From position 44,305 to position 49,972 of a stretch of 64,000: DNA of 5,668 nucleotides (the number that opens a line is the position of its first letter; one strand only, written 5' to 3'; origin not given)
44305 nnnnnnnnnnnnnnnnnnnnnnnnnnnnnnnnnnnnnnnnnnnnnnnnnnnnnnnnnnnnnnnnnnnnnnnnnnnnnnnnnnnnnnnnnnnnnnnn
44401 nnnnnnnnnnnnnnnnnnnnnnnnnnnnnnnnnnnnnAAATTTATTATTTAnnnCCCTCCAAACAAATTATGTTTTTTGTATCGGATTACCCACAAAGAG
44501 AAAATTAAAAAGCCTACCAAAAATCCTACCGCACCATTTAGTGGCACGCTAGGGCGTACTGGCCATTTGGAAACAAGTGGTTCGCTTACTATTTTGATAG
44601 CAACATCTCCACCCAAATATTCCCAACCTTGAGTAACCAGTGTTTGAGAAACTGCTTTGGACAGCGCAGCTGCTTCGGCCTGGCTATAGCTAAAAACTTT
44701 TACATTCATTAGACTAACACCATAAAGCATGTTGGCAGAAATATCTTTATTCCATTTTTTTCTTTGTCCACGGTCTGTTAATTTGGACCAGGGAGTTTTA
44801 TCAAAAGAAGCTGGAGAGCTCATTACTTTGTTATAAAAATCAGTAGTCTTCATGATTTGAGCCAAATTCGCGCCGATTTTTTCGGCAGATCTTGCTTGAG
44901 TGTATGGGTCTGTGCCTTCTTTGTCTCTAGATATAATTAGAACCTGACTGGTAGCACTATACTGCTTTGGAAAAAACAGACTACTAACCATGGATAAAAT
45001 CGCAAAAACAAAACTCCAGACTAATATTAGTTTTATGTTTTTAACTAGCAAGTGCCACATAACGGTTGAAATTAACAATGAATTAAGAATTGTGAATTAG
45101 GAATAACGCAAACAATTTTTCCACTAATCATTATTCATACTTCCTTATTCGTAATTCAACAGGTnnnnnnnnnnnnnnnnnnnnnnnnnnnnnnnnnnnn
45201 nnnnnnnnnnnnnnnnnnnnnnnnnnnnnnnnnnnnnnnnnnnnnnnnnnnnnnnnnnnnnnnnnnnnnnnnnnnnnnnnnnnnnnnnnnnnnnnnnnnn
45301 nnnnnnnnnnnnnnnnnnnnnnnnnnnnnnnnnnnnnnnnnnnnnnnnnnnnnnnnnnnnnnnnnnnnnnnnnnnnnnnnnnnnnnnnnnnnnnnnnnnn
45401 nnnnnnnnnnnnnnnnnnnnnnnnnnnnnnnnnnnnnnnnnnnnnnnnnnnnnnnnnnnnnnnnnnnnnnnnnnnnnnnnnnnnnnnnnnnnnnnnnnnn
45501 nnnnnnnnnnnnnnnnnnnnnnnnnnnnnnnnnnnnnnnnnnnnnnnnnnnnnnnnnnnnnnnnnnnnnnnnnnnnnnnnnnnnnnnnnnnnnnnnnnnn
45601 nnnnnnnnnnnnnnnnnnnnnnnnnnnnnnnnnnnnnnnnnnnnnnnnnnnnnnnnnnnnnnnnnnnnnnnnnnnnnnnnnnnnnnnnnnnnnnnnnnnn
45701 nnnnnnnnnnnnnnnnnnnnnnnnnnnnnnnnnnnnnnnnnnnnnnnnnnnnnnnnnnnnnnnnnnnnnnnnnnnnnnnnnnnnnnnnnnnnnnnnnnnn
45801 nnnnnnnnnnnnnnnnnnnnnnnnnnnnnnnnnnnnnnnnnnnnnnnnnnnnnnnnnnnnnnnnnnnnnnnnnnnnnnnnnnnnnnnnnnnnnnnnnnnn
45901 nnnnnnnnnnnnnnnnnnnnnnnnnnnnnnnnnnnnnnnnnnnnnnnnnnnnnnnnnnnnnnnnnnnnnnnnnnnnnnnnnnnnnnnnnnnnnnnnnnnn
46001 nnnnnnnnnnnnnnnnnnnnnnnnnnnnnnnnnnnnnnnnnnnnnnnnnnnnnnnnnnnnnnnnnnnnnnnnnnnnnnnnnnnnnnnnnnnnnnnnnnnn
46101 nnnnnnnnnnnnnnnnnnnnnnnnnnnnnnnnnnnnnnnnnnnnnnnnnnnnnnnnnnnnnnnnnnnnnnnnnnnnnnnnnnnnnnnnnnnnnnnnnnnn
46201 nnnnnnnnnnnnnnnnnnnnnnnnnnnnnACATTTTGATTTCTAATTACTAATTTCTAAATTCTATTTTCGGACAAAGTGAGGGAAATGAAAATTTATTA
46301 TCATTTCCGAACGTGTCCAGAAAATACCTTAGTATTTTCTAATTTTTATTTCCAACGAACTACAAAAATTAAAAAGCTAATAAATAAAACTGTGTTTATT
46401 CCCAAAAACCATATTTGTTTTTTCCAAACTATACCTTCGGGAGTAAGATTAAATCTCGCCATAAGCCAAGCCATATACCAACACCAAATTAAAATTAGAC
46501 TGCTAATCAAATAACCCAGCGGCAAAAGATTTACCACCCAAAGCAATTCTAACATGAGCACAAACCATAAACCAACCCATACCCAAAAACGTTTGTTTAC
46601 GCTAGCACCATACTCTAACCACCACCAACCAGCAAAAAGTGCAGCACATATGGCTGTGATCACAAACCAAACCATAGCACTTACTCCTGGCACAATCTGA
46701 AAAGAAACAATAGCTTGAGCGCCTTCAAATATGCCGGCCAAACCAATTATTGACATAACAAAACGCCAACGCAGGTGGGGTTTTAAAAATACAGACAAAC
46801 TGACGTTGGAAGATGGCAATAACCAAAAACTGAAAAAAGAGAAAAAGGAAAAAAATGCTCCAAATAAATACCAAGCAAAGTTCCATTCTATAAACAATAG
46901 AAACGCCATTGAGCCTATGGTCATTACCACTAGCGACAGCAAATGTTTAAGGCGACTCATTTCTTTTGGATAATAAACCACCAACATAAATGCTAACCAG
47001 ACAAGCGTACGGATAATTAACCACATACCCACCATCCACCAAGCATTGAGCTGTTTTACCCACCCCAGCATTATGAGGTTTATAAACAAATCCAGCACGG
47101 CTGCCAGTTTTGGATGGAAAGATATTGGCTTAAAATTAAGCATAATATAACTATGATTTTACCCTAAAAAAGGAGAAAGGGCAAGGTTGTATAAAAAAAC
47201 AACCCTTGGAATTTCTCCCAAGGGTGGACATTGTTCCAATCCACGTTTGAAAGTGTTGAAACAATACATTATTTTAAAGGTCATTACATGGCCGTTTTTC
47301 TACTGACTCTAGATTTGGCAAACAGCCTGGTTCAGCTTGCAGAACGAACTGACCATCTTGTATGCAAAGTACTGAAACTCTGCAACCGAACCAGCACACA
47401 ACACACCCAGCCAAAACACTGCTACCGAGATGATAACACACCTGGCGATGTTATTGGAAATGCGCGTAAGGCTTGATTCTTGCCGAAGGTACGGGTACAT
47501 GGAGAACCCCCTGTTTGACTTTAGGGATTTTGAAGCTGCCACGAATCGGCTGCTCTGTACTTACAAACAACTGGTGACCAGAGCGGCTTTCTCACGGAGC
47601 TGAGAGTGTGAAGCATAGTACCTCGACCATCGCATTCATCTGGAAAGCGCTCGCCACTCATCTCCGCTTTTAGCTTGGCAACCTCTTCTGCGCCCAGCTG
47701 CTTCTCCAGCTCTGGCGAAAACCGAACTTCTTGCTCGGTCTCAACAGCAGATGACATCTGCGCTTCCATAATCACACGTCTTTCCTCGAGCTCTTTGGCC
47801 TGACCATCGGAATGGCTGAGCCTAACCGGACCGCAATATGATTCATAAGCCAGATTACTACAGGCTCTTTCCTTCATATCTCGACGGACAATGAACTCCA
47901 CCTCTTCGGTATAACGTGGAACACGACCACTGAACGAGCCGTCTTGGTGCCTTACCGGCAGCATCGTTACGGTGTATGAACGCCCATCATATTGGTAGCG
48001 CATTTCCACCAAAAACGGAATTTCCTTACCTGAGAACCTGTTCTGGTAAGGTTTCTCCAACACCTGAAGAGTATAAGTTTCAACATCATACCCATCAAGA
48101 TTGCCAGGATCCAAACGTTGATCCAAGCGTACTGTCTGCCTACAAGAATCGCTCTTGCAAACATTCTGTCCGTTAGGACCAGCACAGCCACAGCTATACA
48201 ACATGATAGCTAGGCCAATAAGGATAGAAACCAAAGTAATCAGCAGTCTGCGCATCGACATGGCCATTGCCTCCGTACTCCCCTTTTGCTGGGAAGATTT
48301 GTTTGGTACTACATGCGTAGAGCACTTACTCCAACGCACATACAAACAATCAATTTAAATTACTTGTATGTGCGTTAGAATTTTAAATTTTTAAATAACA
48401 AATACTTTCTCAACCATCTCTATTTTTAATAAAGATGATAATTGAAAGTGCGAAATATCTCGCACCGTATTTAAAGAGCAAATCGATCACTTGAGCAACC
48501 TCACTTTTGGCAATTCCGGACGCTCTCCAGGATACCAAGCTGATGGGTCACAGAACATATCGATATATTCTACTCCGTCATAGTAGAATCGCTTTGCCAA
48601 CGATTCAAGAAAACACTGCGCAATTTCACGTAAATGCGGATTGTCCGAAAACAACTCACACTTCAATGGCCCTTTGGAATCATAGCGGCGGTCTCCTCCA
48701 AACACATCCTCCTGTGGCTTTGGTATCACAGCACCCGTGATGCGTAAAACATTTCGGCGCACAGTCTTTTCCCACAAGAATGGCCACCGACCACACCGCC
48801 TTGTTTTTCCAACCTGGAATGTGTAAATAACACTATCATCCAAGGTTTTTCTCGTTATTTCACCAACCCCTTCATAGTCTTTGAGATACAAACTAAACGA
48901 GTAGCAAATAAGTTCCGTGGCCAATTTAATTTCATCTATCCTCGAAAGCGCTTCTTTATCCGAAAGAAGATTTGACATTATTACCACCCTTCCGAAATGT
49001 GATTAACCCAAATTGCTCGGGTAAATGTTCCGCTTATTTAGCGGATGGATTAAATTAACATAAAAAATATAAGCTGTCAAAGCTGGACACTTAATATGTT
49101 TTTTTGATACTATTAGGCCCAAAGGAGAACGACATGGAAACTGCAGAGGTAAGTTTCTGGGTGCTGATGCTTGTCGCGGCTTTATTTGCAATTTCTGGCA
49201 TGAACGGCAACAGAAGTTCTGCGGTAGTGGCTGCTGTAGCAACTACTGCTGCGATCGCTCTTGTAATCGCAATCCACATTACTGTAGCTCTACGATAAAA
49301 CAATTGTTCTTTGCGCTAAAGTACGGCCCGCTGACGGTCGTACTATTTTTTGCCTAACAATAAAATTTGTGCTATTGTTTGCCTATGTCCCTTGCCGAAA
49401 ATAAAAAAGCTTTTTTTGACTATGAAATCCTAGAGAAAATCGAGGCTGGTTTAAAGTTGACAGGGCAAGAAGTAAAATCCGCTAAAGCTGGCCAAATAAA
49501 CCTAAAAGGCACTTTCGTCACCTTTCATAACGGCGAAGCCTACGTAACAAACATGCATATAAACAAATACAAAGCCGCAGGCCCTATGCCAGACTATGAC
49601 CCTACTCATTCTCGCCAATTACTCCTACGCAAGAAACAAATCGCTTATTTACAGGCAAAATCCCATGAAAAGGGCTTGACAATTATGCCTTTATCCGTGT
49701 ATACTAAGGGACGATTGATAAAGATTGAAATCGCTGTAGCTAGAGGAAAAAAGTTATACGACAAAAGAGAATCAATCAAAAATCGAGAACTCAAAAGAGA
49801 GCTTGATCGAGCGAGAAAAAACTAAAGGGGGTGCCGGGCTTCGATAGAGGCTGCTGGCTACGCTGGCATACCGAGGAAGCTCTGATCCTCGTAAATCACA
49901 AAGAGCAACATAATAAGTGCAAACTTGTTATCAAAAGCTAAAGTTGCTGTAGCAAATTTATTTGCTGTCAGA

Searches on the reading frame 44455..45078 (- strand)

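Call 81: search_protein_families(library=pfam, max_evalue=0.001, proteins=[window:44455-45078:-])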
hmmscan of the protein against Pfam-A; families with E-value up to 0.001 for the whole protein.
window:44455-45078:- (208 aa): 1 family
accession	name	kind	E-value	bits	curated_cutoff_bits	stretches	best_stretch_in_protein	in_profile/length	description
PF02706.20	Wzz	-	4.1e-08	33.8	25.5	1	9-87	10-89/91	Chain length determinant protein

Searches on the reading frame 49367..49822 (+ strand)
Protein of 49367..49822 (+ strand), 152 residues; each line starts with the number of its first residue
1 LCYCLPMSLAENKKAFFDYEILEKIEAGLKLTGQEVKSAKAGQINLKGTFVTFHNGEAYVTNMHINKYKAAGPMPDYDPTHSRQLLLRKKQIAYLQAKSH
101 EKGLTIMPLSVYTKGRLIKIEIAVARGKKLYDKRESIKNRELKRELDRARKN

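Call 81: search_protein_families(library=pfam, max_evalue=0.001, proteins=[window:49367-49822:+])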
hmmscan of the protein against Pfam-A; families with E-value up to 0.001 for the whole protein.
window:49367-49822:+ (152 aa): 1 family
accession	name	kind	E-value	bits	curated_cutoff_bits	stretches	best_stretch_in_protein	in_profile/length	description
PF01668.23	SmpB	-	6e-52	175.8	27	1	10-151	2-142/143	SmpB protein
